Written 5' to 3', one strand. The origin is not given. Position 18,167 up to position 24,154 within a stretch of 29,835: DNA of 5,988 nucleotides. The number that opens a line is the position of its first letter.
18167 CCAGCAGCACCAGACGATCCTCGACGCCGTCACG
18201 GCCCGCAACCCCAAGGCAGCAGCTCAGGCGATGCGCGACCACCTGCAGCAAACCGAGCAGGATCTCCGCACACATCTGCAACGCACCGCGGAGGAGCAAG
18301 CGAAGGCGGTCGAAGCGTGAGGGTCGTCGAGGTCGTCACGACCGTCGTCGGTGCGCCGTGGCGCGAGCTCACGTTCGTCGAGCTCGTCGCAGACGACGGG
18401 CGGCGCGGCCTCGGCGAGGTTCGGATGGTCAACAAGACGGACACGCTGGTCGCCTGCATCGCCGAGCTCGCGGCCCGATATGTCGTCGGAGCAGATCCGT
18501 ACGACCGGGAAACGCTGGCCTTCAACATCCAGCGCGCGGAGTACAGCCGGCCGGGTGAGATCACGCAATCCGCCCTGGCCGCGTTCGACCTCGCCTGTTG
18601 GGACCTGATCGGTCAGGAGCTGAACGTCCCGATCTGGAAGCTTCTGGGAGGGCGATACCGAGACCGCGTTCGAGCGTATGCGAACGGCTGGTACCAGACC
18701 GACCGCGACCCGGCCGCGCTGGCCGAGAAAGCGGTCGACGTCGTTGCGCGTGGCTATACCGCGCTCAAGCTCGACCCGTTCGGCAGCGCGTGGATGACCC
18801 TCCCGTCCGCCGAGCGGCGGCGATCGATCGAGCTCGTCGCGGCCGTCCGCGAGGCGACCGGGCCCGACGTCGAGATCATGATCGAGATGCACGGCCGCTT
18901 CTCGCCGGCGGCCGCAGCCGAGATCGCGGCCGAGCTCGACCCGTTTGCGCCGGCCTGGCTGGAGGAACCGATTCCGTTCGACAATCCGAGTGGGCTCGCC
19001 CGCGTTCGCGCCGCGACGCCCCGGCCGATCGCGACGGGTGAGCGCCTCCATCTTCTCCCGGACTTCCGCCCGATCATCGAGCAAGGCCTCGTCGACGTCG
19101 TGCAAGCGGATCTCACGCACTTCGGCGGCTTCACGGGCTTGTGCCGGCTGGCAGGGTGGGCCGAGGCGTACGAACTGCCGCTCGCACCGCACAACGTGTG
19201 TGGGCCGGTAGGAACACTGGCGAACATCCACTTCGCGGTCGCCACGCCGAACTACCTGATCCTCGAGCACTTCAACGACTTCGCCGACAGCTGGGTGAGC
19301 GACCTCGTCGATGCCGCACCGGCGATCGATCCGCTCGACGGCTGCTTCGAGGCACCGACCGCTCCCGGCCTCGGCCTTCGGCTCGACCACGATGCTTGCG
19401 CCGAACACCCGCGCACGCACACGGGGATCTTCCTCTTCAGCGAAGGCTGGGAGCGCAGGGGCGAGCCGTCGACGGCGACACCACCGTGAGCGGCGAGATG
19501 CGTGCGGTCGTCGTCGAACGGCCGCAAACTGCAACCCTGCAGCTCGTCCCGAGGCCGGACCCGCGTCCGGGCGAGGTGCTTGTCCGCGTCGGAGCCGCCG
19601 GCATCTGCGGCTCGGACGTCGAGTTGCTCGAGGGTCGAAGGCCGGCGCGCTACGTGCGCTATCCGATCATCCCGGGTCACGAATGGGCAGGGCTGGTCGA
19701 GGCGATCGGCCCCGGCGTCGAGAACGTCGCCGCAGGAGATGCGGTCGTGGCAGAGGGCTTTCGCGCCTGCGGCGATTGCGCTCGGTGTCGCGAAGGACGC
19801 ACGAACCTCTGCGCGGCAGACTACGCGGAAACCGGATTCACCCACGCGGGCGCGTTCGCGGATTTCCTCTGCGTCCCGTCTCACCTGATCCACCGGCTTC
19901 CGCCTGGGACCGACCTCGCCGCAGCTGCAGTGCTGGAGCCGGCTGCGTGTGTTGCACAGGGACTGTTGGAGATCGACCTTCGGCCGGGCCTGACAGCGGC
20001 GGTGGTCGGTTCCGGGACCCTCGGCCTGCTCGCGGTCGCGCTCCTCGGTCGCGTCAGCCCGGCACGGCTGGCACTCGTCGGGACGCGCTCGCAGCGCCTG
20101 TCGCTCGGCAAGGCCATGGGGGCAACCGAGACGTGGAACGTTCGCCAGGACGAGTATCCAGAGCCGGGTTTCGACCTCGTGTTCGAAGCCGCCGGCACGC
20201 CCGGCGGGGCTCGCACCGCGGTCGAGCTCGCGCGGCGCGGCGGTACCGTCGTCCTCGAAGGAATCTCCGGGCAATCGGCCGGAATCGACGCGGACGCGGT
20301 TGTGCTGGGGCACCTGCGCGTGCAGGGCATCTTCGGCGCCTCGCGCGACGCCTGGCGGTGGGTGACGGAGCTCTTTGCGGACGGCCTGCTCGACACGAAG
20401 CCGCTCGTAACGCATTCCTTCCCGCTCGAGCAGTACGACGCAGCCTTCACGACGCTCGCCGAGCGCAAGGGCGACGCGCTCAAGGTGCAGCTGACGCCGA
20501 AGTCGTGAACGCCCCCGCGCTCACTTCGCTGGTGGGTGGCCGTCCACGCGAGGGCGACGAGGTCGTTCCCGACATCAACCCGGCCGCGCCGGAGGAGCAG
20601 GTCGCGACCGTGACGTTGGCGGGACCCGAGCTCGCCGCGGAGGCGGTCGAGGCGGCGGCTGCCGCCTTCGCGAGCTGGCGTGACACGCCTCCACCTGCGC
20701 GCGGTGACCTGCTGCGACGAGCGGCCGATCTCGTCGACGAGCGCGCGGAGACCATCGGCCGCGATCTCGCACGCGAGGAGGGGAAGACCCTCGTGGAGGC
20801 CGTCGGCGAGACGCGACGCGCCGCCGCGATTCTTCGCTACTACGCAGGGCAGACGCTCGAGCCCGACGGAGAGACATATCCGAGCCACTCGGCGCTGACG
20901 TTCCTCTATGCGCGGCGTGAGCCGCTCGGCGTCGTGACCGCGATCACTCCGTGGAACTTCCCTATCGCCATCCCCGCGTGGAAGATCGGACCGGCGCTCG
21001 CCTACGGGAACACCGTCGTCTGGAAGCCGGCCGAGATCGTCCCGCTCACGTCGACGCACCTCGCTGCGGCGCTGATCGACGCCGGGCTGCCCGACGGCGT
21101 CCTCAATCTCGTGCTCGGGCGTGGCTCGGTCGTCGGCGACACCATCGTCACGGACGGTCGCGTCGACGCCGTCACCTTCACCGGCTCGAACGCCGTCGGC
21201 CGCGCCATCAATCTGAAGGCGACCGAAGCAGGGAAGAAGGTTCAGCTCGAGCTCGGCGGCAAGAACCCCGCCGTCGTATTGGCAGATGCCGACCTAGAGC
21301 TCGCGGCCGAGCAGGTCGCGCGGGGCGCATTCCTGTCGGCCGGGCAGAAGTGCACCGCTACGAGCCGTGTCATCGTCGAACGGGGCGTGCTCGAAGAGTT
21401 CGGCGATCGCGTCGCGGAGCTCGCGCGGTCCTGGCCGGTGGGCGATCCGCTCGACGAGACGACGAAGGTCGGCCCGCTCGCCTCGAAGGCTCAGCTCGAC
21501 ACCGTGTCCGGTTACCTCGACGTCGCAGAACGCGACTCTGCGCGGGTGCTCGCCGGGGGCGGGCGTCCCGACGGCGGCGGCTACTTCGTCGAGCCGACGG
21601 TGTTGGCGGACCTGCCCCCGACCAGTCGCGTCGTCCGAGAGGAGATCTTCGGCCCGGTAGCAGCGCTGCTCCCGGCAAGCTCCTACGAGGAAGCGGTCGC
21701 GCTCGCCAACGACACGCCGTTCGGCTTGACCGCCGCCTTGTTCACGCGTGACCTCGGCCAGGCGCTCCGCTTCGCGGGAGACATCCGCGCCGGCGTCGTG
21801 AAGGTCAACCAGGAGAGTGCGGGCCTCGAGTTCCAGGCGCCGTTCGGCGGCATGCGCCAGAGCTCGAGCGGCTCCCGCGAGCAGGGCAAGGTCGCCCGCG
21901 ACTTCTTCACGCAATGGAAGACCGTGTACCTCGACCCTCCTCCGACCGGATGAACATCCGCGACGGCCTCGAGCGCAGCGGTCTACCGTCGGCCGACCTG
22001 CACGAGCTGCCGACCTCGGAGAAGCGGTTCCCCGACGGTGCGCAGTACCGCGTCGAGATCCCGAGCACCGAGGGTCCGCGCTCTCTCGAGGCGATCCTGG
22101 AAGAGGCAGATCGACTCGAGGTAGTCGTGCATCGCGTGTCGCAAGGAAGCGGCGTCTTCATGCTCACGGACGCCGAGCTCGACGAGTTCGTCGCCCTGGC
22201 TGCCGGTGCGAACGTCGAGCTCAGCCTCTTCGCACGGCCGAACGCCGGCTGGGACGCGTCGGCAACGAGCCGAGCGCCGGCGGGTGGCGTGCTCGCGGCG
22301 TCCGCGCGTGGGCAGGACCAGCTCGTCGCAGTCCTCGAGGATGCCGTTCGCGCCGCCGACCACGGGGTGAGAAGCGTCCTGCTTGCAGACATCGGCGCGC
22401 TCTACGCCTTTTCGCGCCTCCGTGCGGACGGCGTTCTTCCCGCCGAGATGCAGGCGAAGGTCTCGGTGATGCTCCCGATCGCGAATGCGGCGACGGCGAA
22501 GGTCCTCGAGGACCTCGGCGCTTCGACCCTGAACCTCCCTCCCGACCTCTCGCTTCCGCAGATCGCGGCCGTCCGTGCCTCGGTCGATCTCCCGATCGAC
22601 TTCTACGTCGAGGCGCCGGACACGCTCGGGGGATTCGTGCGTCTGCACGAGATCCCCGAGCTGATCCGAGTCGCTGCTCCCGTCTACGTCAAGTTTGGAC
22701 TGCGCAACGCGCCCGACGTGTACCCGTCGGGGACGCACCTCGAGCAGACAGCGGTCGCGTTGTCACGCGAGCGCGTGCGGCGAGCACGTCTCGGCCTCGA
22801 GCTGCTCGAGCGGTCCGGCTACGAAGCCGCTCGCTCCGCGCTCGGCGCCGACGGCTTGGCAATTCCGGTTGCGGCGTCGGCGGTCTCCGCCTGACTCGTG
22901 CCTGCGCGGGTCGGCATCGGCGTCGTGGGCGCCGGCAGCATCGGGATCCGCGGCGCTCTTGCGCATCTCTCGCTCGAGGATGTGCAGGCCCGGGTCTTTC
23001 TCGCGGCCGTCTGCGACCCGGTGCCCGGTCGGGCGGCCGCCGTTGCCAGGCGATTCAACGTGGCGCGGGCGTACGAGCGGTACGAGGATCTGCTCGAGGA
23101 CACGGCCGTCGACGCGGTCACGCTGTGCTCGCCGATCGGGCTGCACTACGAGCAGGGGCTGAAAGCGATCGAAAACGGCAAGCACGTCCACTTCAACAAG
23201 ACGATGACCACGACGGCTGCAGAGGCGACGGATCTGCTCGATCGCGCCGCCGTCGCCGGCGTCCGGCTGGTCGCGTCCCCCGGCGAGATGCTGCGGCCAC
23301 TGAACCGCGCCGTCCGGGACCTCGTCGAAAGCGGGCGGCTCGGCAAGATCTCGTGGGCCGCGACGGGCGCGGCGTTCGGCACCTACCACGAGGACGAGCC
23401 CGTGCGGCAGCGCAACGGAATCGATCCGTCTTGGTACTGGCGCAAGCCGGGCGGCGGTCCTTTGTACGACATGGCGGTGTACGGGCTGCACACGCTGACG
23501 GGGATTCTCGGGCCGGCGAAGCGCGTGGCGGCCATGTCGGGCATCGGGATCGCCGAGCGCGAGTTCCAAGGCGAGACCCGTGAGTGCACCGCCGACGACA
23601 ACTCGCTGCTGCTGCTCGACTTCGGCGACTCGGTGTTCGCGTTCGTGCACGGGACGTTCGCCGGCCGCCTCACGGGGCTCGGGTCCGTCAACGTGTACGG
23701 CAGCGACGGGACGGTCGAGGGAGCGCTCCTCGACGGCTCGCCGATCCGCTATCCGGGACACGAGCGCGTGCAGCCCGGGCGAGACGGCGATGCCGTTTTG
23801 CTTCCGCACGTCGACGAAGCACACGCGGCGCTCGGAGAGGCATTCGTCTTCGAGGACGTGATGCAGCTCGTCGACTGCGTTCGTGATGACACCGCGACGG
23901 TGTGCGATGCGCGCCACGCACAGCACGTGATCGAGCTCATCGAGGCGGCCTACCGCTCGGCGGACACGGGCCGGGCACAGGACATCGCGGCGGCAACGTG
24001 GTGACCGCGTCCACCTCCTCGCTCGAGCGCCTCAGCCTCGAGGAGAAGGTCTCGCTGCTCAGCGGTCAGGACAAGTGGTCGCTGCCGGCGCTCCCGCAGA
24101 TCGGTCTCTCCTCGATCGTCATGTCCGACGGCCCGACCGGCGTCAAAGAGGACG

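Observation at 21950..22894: Cysteine-free U32-like protein coupled to a KGSA-type ALDH: candidate new sugar-acid enzyme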

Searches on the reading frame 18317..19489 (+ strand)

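Call 3: search_protein_families(library=pfam, proteins=[window:18317-19489:+], max_evalue=0.01)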
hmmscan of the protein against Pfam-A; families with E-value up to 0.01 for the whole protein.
window:18317-19489:+ (390 aa): 2 families
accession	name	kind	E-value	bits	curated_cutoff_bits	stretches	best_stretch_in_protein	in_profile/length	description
PF13378.12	MR_MLE_C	-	5.6e-63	213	29.4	1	135-360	2-219/219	Enolase C-terminal domain-like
PF02746.21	MR_MLE_N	-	5.2e-11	43.2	22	1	17-111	27-117/117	Mandelate racemase / muconate lactonizing enzyme, N-terminal domain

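Call 4: search_protein_families(library=ncbifam, proteins=[window:18317-19489:+], max_evalue=0.01)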
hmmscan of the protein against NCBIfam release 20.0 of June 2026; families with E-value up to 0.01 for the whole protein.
window:18317-19489:+ (390 aa): 14 families
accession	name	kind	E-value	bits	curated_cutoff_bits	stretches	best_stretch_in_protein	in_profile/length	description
NF040790.2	glucon_galact_dh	equivalog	2.3e-88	296.7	750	1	12-362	18-367/390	bifunctional D-gluconate/D-galactonate dehydratase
NF010624.0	PRK14017.1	equivalog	2.7e-75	253.8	311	1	1-366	1-362/382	galactonate dehydratase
NF043051.1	ManoateDhtManD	equivalog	1.4e-54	185.5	550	2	172-366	193-385/403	D-mannonate dehydratase ManD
NF011654.0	PRK15072.1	subfamily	1.6e-51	175.4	430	2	171-367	193-387/404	D-galactonate dehydratase family protein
NF040866.1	AraD_Arch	equivalog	4e-36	124.8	650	1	17-360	33-365/372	arabinonate dehydratase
NF047820.1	TalGalacDh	equivalog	1.1e-35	123.3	500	1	18-361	38-361/371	L-talarate/galactarate dehydratase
NF011968.0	PRK15440.1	equivalog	4.9e-25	88.3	393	1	20-295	61-322/395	L-rhamnonate dehydratase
TIGR02534.1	mucon_cyclo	subfamily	2.5e-21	76.1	334.95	1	85-366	98-367/368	muconate/chloromuconate family cycloisomerase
NF043002.1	HProlDhtase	equivalog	1.2e-19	70.4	500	1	41-361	62-359/366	cis-3-hydroxy-L-proline dehydratase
TIGR01928.1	menC_lowGC_arch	equivalog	4.3e-08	32.6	200.65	1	6-274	11-263/325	o-succinylbenzoate synthase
TIGR03247.1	glucar-dehydr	equivalog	7.3e-06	24.9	828.7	0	82-138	104-161/441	glucarate dehydratase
NF042940.1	racemase_DgcA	equivalog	8.2e-06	25.2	400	1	85-286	83-263/323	N-acetyl-D-Glu racemase DgcA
NF041118.1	A_G_epim_Thtga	equivalog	0.00019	20.7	500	1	83-269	94-268/341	L-Ala-D/L-Glu epimerase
TIGR01927.1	menC_gam_Gplu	equivalog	0.0015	17.9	130.55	1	166-263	136-234/307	o-succinylbenzoate synthase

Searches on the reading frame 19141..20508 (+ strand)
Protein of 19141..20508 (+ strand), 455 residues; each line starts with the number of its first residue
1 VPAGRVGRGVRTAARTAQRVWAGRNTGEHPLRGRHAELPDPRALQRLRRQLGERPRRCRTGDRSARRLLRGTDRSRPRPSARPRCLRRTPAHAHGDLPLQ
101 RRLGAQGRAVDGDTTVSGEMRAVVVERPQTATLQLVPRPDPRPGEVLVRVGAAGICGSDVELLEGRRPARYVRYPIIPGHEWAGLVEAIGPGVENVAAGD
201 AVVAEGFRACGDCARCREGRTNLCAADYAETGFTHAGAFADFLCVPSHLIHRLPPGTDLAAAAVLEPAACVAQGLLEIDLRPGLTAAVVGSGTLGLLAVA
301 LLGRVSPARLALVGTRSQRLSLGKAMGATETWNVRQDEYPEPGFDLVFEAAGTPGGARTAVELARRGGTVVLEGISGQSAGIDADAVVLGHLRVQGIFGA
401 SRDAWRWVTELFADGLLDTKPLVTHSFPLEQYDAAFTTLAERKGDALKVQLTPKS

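Call 6: search_protein_families(library=pfam, proteins=[window:19141-20508:+], max_evalue=0.001)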
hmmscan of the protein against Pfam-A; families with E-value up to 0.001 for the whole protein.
window:19141-20508:+ (455 aa): 4 families
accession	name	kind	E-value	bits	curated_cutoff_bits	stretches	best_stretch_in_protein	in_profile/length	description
PF08240.17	ADH_N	-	5.1e-29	101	23.5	1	143-254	2-103/104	Alcohol dehydrogenase GroES-like domain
PF00107.32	ADH_zinc_N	-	2.3e-12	47.4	31.8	1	294-413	2-128/129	Zinc-binding dehydrogenase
PF16912.11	Glu_dehyd_C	-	1.5e-10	41.4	34.9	1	285-438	33-200/211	Glucose dehydrogenase C-terminus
PF13602.12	ADH_zinc_N_2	-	5.5e-06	27.8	27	1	327-442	2-126/134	Zinc-binding dehydrogenase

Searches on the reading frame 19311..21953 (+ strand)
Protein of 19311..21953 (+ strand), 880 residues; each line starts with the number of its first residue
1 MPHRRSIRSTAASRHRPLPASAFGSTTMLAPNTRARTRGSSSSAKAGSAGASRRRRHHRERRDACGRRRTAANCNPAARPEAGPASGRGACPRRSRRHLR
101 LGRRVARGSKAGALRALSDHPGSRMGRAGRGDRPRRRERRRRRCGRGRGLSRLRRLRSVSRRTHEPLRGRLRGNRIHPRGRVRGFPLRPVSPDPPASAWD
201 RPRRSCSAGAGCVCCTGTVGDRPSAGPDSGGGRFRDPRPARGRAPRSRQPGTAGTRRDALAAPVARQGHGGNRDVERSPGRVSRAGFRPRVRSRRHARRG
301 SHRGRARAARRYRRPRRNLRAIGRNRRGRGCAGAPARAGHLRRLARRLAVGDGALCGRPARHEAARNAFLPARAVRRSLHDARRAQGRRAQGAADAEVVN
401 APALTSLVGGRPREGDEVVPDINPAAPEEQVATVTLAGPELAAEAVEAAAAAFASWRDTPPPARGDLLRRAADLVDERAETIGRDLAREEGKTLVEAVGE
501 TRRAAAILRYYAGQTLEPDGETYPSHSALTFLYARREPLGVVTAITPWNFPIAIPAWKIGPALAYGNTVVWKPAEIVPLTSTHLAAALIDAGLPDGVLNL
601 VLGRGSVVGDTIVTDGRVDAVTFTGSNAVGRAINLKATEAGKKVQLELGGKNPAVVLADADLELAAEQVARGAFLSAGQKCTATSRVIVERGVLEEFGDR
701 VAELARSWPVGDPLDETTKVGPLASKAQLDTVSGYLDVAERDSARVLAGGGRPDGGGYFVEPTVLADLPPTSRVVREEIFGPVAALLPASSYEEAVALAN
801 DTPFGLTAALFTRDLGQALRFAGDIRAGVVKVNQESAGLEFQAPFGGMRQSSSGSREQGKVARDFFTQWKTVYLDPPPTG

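Call 3: search_protein_families(library=pfam, proteins=[window:19311-21953:+], max_evalue=0.01)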
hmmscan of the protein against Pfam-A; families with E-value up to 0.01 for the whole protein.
window:19311-21953:+ (880 aa): 1 family
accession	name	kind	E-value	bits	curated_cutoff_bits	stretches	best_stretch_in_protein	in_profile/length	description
PF00171.27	Aldedh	-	4.8e-159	530.2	23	1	417-872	7-461/461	Aldehyde dehydrogenase family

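Call 4: search_protein_families(library=ncbifam, proteins=[window:19311-21953:+], max_evalue=0.01)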
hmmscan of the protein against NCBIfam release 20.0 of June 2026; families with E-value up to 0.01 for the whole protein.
window:19311-21953:+ (880 aa): 43 families (the best 25 are shown)
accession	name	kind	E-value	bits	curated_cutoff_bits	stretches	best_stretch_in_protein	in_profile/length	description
NF042993.1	AlphKGSA_gudD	equivalog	2.7e-165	550.8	770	1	415-874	17-480/481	alpha-ketoglutaric semialdehyde dehydrogenase GucD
NF052305.1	DioxValDhHalo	equivalog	1.1e-153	512.6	750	1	414-874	17-481/483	2,5-dioxovalerate dehydrogenase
TIGR01804.1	BADH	equivalog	8e-124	413.6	668.6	1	416-870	12-467/467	betaine-aldehyde dehydrogenase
TIGR02299.1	HpaE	equivalog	4.9e-120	401.4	638.35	1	416-874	15-476/488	5-carboxymethyl-2-hydroxymuconate semialdehyde dehydrogenase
NF010000.0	PRK13473.1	subfamily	3.9e-118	395.1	615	1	407-855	6-454/475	aminobutyraldehyde dehydrogenase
NF045736.1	PaDhStyDRhodo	equivalog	1.6e-115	386.4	800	1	414-860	15-463/479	phenylacetaldehyde dehydrogenase StyD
NF009725.0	PRK13252.1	equivalog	5.3e-115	384.6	593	1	415-874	20-479/488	betaine-aldehyde dehydrogenase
NF002852.0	PRK03137.1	subfamily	4.8e-109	365.5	648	1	407-872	40-510/514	L-glutamate gamma-semialdehyde dehydrogenase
NF045735.1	PaDhStyDPseudo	equivalog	1e-107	360.8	850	1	415-873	16-480/483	phenylacetaldehyde dehydrogenase StyD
TIGR03216.1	OH_muco_semi_DH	equivalog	3.3e-106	355.8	693.25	1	407-873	4-478/481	2-hydroxymuconic semialdehyde dehydrogenase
NF006916.0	PRK09407.1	equivalog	6.6e-105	351.7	521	1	404-868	21-486/526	succinic semialdehyde dehydrogenase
TIGR01780.1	SSADH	subfamily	9.8e-105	351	646.35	1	423-862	3-440/448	succinate-semialdehyde dehydrogenase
NF040648.1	lactal_redase_Meth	equivalog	1.6e-101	340.6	650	1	421-874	15-462/463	lactaldehyde dehydrogenase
TIGR01237.1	D1pyr5carbox2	equivalog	7.1e-98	328.6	659.65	1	408-872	37-507/511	L-glutamate gamma-semialdehyde dehydrogenase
NF006915.0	PRK09406.1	equivalog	4.7e-96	322.4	730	1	421-873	5-455/457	NADP-dependent succinic semialdehyde dehydrogenase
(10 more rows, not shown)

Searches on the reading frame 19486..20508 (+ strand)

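Call 72: search_protein_families(library=ncbifam, proteins=[window:19486-20508:+], max_evalue=1e-10)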
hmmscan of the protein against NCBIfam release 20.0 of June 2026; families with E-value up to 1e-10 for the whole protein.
window:19486-20508:+ (340 aa): 20 families
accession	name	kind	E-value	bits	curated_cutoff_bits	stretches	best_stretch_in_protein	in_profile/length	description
NF003808.0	PRK05396.1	equivalog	1.3e-58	198.5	380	1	5-336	1-338/341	L-threonine 3-dehydrogenase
NF041097.1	keto_inos_dh_IolM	equivalog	2.3e-58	197.7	450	1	12-332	36-385/389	scyllo-inosose 3-dehydrogenase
TIGR00692.1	tdh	equivalog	1.5e-55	188.6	458.35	1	16-336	11-338/340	L-threonine 3-dehydrogenase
NF007489.0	PRK10083.1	equivalog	1.7e-45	155.5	376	1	5-337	1-336/339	Zn-dependent oxidoreductase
TIGR03989.1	Rxyl_3153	subfamily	2.1e-32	112.8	440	1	7-110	5-106/370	NDMA-dependent alcohol dehydrogenase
NF007642.0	PRK10309.1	equivalog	1e-31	110.5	550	1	5-326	1-335/347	galactitol-1-phosphate 5-dehydrogenase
NF007375.0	PRK09880.1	equivalog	2.2e-29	102.3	469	1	30-337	29-342/344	L-idonate 5-dehydrogenase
TIGR03366.1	HpnZ_proposed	hypoth_equivalog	2e-28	99.5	328.1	1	24-283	1-279/315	putative phosphonate catabolism associated alcohol dehydrogenase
NF010344.0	PRK13771.1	subfamily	2.2e-28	99.2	349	1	5-328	1-324/334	putative alcohol dehydrogenase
TIGR02818.1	adh_III_F_hyde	equivalog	5.6e-28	98.1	543.95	1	17-111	15-107/368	S-(hydroxymethyl)glutathione dehydrogenase/class III alcohol dehydrogenase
TIGR03451.1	mycoS_dep_FDH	equivalog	1.6e-27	96.3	512.9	1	7-332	4-352/358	S-(hydroxymethyl)mycothiol dehydrogenase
NF006940.0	PRK09422.1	equivalog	1.6e-26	93.1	344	1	5-324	1-322/338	alcohol dehydrogenase AdhP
NF047908.1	AldhRedAhr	equivalog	2e-24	86.1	470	1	28-328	28-326/335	NADPH-dependent aldehyde reductase Ahr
NF041172.1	AcrlCoa_red_Thmprot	equivalog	7.6e-24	84.2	500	1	5-328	1-325/334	acryloyl-CoA reductase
TIGR02822.1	adh_fam_2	subfamily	1.6e-23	83.4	283.5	1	21-325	18-318/329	zinc-binding alcohol dehydrogenase family protein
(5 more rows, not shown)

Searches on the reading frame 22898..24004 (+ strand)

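Call 3: search_protein_families(library=pfam, proteins=[window:22898-24004:+], max_evalue=0.01)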
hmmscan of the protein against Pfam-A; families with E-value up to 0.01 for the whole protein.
window:22898-24004:+ (368 aa): 4 families
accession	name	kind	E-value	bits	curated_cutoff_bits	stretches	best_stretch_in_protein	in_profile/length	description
PF01408.29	GFO_IDH_MocA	-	4.3e-21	76.3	24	1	6-124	2-116/120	Oxidoreductase family, NAD-binding Rossmann fold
PF02894.22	GFO_IDH_MocA_C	-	1.7e-15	57.8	22.9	1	140-359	1-214/218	Oxidoreductase family, C-terminal alpha/beta domain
PF22725.1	GFO_IDH_MocA_C3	-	3.6e-15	56.5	27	1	137-274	2-124/124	GFO/IDH/MocA C-terminal domain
PF03447.22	NAD_binding_3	-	0.007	17.5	24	0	11-124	1-113/116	Homoserine dehydrogenase, NAD binding domain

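Call 4: search_protein_families(library=ncbifam, proteins=[window:22898-24004:+], max_evalue=0.01)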
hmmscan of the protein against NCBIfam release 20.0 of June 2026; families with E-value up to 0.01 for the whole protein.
window:22898-24004:+ (368 aa): 9 families
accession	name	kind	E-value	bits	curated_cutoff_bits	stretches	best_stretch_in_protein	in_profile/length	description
TIGR04380.1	myo_inos_iolG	equivalog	3.5e-21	75.4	355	1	5-360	2-328/330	inositol 2-dehydrogenase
NF040723.1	UDP-GlcNAcDh_Arch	equivalog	2.4e-18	66.7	450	1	7-153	3-143/302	UDP-N-acetylglucosamine 3-dehydrogenase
NF041392.1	XylDh_Gfo6_Halo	equivalog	6.4e-15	54.8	350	1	45-360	54-347/350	D-xylose 1-dehydrogenase Gfo6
NF052479.1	LevoglcsnDh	equivalog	8.4e-13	47.7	650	1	5-225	4-223/386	levoglucosan dehydrogenase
NF052679.1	InsChiInosDhIolG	equivalog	1e-10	41.2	540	1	5-126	3-122/343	bifunctional inositol 2-dehydrogenase/D-chiro-inositol 1-dehydrogenase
NF007574.0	PRK10206.1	equivalog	6.9e-09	35.2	352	1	61-152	56-147/345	oxidoreductase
NF008607.0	PRK11579.1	subfamily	8.5e-08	31.6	330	1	46-195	40-180/346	oxidoreductase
NF058561.1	BT_2158_fam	equivalog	7e-07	28.2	750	1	9-121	40-147/487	glycoside 3-dehydrogenase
NF058563.1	BT_2159_fam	equivalog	0.0012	17.9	650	1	7-150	3-142/350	disaccharide 3-dehydrogenase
